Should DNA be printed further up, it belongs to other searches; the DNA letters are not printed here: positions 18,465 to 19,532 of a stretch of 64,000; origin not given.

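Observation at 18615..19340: Secreted Cys-rich protein with C-x-D-Y-A and G-H-A-V boxes reminiscent of BTLCP/LapG-type transglutaminase-like peptidases, but with a possibly atypical Asp position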

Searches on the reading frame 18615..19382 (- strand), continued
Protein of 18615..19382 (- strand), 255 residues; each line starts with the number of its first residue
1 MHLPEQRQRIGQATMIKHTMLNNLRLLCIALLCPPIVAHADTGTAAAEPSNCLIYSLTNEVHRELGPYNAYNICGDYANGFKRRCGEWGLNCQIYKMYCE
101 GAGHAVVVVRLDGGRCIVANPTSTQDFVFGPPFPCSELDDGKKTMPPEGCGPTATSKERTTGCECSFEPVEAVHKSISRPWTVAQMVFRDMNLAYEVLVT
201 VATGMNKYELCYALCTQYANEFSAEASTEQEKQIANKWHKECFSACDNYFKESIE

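Call 38: fold_search(model_id=the predicted structure, library=pdb)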
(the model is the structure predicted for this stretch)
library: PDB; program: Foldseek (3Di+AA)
matches with E <= 10: 670; with E <= 0.001: 0
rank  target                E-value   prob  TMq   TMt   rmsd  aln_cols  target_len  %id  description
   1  7t55_A                8.5e-03  0.44  0.17  0.06  22.3       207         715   10  Cryo-EM structure of PCAT1 in the inward-facing wide conformation under ATP turnover condition (released 2022-02-02)
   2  6v9z_A                1.9e-02  0.28  0.19  0.07  23.2       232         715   12  Cryo-EM structure of PCAT1 bound to its CtA peptide substrate (released 2020-01-22)
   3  9azl_A                3.1e-02  0.25  0.19  0.08  22.6       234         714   12  Cryo-EM structure of the ABC transporter PCAT1 bound with MgADP class1 (released 2024-10-30)
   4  9qvl                  4.6e-02  0.25  0.21  0.16  16.9       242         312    9  Crystal structure of the CtaG_C11A variant from Ruminiclostridium cellulolyticum (P2(1)2(1)2(1)-small) (released 2025-10-01)
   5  9qvq_B                5.5e-02  0.21  0.18  0.14  16.8       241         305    8  Crystal structure of the CtaG_H128A variant from Ruminiclostridium cellulolyticum in complex with PHBA (P2(1)-medium) (released 2025-10-01)
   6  9qvs                  6.1e-02  0.23  0.19  0.15  15.9       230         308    8  Crystal structure of the CtaG_D144N variant from Ruminiclostridium cellulolyticum (P2(1)-small) (released 2025-10-01)
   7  8vp5_B                7.7e-02  0.16  0.19  0.08  22.3       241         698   12  Cryo-EM structure of the ABC transporter PCAT1 bound with ADP and Substrate (released 2024-10-30)
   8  8vp5_A                9.1e-02  0.16  0.19  0.08  22.7       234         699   12  Cryo-EM structure of the ABC transporter PCAT1 bound with ADP and Substrate (released 2024-10-30)
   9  8vp6_A                9.1e-02  0.15  0.18  0.08  22.6       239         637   11  Cryo-EM structure of the ABC transporter PCAT1 bound with Mg_class_2 (released 2024-10-30)
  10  9quz                  1.2e-01  0.16  0.19  0.15  15.6       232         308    6  Crystal structure of CtaG from Ruminiclostridium cellulolyticum (P2(1)-small) (released 2025-10-01)
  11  9qvk                  1.3e-01  0.18  0.21  0.16  15.2       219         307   10  Crystal structure of the CtaG_C11A variant from Ruminiclostridium cellulolyticum (P2(1)-small) (released 2025-10-01)
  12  9qvp_A                1.3e-01  0.15  0.18  0.14  16.9       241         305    8  Crystal structure of the CtaG_H128A variant from Ruminiclostridium cellulolyticum (P2(1)2(1)2(1)-medium) (released 2025-10-01)
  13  4g54                  1.4e-01  0.18  0.17  0.16  14.5       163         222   11  Crystal structure of a periplasmic domain of the EpsAB fusion protein of the Vibrio vulnificus type II secretion system (released 2013-01-30)
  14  5xe9_A                1.4e-01  0.20  0.17  0.23  10.0       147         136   12  Crystal Structure of the Complex of the Peptidase Domain of Streptococcus mutans ComA with a Small Molecule Inhibitor. (released 2017-06-28)
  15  9qvo                  1.6e-01  0.16  0.21  0.16  15.2       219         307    9  Crystal structure of the CtaG_H128A variant from Ruminiclostridium cellulolyticum (P2(1)-small) (released 2025-10-01)
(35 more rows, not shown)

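Call 44: find_related_loci(query=A6, collection=genome_contigs, flank=8000)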
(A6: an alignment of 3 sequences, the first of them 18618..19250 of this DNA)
Query A6 (211 aa) in genome_contigs; peptide patterns used: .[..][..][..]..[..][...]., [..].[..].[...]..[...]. (x = any residue, [..] = any of these).
40 stretches matched a pattern, but none encodes a relative of the query by tblastn (E <= 1e-3).

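Call 46: find_related_loci(query=A7, collection=genome_contigs, flank=8000)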
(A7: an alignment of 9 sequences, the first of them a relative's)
Query A7 (273 aa) in genome_contigs; peptide patterns used: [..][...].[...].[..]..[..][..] (x = any residue, [..] = any of these).
26 stretches matched a pattern; 1 encode a relative of the query (tblastn E <= 1e-3); 1 distinct loci.
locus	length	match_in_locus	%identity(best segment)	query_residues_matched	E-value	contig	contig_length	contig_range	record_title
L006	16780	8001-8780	68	1-271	3e-117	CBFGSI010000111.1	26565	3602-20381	MAG TPA_asm: uncultured Archangiaceae bacterium isolate SRR17295755_concoct_80 genome assembly, contig: ERZ23329302.1012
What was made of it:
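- Tried and rejected: Two genome_contigs scans recovered only one Archangiaceae MAG locus (calls 44, 46).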

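Call 49: search_protein_families(library=pfam, proteins=[P0015, P0016, P0017, P0018, P0010, P0002], max_evalue=1)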
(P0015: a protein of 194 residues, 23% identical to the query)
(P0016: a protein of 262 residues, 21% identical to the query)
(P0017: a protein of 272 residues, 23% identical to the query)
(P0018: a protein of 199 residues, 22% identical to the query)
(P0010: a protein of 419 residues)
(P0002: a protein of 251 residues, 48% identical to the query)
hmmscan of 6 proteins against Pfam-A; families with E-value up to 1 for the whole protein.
P0015 (194 aa): 1 family
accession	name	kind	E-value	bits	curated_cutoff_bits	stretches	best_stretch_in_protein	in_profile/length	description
PF01841.26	Transglut_core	-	8.2e-05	23.3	23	1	23-73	53-108/108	Transglutaminase-like superfamily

P0016 (262 aa): 2 families
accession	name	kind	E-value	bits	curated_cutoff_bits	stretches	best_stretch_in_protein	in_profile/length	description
PF01841.26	Transglut_core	-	0.024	15.3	23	1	91-141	53-108/108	Transglutaminase-like superfamily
PF05886.16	Orthopox_F8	-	0.083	13.5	25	1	120-139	32-51/65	Orthopoxvirus F8 protein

P0017 (272 aa): 1 family
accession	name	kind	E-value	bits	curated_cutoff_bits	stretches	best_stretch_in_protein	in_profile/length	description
PF01841.26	Transglut_core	-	0.0014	19.3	23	1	95-145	53-108/108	Transglutaminase-like superfamily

P0018 (199 aa): 1 family
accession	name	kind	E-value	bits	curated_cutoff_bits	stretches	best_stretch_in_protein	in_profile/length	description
PF01841.26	Transglut_core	-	0.00012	22.8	23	1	28-78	53-108/108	Transglutaminase-like superfamily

P0010 (419 aa): 1 family
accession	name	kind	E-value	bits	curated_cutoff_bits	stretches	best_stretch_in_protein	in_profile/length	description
PF21477.3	FERM_C_FAK1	-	0.032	15.2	27.7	1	278-307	64-93/99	FAK1/PYK2, FERM domain C-lobe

P0002 (251 aa): 0 families

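Call 50: find_encoding_contigs(protein=P0003, flank=10000, max_places=3)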
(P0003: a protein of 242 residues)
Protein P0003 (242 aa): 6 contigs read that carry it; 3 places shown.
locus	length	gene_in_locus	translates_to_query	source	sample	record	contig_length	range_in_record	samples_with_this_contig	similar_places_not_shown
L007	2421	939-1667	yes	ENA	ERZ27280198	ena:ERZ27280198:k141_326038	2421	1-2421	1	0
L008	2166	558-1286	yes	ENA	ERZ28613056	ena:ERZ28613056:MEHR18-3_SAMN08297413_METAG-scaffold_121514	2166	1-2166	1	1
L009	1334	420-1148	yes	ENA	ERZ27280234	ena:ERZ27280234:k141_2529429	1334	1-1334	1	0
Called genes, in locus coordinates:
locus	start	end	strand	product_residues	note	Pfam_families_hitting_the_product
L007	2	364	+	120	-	?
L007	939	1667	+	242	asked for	-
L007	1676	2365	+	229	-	-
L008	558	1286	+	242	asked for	-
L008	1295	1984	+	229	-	-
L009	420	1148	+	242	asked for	-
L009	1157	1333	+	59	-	?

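Call 51: find_encoding_contigs(protein=P0005, flank=10000, max_places=3)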
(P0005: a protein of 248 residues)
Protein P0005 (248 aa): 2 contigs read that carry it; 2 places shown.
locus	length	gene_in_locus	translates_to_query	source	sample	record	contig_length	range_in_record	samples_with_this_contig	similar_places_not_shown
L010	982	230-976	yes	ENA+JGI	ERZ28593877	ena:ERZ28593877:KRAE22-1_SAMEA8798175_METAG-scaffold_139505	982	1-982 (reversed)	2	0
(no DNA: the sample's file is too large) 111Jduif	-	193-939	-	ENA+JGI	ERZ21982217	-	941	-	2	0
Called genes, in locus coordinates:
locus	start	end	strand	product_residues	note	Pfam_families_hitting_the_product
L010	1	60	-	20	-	?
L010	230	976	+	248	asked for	-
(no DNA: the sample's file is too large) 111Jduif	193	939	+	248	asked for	?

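Call 83: find_encoding_contigs(protein=P0006, flank=10000, max_places=3)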
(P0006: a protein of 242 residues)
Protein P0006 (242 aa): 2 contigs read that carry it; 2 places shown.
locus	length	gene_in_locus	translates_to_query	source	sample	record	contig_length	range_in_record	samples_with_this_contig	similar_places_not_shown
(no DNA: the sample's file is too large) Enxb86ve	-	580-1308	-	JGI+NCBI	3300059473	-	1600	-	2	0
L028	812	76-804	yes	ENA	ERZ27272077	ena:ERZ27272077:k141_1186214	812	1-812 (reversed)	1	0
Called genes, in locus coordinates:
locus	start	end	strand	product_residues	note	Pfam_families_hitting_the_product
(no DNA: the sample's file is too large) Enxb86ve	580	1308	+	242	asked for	-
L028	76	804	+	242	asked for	-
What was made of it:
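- A target-family member (P0006) occurs in the same metagenome sample, but on a different contig (call 83).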

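Call 84: find_encoding_contigs(protein=P0007, flank=10000, max_places=3)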
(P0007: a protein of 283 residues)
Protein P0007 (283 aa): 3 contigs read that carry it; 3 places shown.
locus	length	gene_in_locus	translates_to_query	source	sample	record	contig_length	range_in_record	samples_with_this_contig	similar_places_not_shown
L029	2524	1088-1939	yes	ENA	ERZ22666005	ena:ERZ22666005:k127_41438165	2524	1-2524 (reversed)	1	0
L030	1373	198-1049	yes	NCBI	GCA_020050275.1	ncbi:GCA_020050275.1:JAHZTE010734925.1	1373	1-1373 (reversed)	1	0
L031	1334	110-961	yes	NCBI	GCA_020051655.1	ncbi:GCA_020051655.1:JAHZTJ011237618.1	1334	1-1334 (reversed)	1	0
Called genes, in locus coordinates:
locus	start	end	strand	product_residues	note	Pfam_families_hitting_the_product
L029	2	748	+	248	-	?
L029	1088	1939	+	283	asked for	-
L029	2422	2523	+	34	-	?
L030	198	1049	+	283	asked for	-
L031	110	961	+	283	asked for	-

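Call 92: fold_search(model_id=the predicted structure, library=viral)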
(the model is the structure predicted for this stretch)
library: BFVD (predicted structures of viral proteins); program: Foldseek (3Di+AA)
matches with E <= 10: 698; with E <= 0.001: 0
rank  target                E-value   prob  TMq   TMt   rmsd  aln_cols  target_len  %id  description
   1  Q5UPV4                3.2e-03  0.99  0.35  0.36  10.1       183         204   10  Uncharacterized acetyltransferase L280 [Acanthamoeba polyphaga mimivirus]
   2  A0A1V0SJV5            6.8e-02  0.25  0.19  0.21  14.0       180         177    9  Uncharacterized protein [Klosneuvirus KNV1]
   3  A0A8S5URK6            7.2e-02  0.08  0.14  0.12  18.1       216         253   12  Peptidase [Siphoviridae sp. cthae16]
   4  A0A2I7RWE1            8.5e-02  0.21  0.22  0.21  16.1       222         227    7  DUF6378 domain-containing protein [Vibrio phage 1.245.O._10N.261.54.C7]
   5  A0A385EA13            1.1e-01  0.89  0.30  0.41   6.7       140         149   12  Transglutaminase [Caulobacter phage CcrPW]
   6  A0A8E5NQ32            1.2e-01  0.95  0.25  0.34   6.0        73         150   16  (no name in the UniProt tables at hand)
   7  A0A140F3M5            1.2e-01  0.91  0.25  0.31   3.7        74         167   23  Agglutinin C-terminal domain-containing protein [Pyrobaculum filamentous virus 1]
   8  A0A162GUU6            1.2e-01  0.13  0.18  0.18  17.1       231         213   10  Ac81-like protein [Urbanus proteus nucleopolyhedrovirus]
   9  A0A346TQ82            1.5e-01  0.18  0.14  0.11  14.6       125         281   14  BRO-B [Spodoptera eridania nucleopolyhedrovirus]
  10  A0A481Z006            1.7e-01  0.15  0.21  0.07  13.3       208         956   10  von willebrand factor type A domain protein [Marseillevirus LCMAC202]
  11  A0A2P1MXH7            2.0e-01  0.47  0.24  0.42   8.8       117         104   13  Uncharacterized protein [Escherichia phage vB_EcoS Sa179lw]
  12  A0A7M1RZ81            2.1e-01  0.14  0.18  0.22  16.7       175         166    9  Nucleotide modification associated domain-containing protein [uncultured phage cr106_1]
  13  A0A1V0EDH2            2.2e-01  0.72  0.21  0.33   3.4        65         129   25  Uncharacterized protein [Caulobacter phage Ccr32]
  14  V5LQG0                2.2e-01  0.13  0.14  0.08  14.8       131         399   11  (no name in the UniProt tables at hand)
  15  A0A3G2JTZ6            2.5e-01  0.10  0.16  0.14  14.4       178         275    8  Bro [Spodoptera exigua multiple nucleopolyhedrovirus]
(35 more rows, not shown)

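Call 93: find_encoding_contigs(protein=P0001, flank=3000, max_places=4)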
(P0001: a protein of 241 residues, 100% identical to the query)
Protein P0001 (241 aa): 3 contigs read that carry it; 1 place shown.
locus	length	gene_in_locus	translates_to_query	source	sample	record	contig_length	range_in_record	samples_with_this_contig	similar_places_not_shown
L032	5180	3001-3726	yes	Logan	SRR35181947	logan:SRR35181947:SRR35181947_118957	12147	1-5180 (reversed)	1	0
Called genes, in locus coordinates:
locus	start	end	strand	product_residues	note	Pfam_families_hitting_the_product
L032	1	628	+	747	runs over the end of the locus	PF18072:FGAR-AT_linker, PF00586:AIRS, PF02769:AIRS_C, PF00586:AIRS, PF02769:AIRS_C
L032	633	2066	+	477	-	PF13230:GATase_4 (weak), PF13522:GATase_6, PF13537:GATase_7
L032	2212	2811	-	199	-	-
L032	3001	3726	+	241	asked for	-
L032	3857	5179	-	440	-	?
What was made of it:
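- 18615..19340 (-): Coding sequence of the 241-aa exported Cys-rich transglutaminase-like protein, stop codon included. An alternative upstream ATG at 19382 would give 255 aa. Same gene call in a Logan assembly (call 93).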

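Call 94: search_protein_families(library=phrogs, proteins=[window:18615-19340:-, P0014], max_evalue=0.01)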
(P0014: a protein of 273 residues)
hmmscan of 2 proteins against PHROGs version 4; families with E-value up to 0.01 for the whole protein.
window:18615-19340:- (241 aa): 0 families

P0014 (273 aa): 0 families

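Call 95: search_protein_families(library=padloc, proteins=[window:18615-19340:-, P0014], max_evalue=0.01)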
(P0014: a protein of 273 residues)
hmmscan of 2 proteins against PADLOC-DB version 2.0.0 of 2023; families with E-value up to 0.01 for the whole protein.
window:18615-19340:- (241 aa): 0 families

P0014 (273 aa): 0 families

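Call 101: find_related_loci(query=A6, collection=viral_contigs, flank=5000)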
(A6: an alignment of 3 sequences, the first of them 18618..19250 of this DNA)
Query A6 (211 aa) in viral_contigs; peptide patterns used: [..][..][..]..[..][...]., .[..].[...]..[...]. (x = any residue, [..] = any of these).
27 stretches matched a pattern, but none encodes a relative of the query by tblastn (E <= 1e-3).

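Call 102: find_related_loci(query=A7, collection=viral_contigs, flank=5000)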
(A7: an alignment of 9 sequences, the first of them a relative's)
Query A7 (273 aa) in viral_contigs; peptide patterns used: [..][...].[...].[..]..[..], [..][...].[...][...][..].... (x = any residue, [..] = any of these).
89 stretches matched a pattern, but none encodes a relative of the query by tblastn (E <= 1e-3).
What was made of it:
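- Tried and rejected: Viral contig scans found no member (calls 101, 102).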
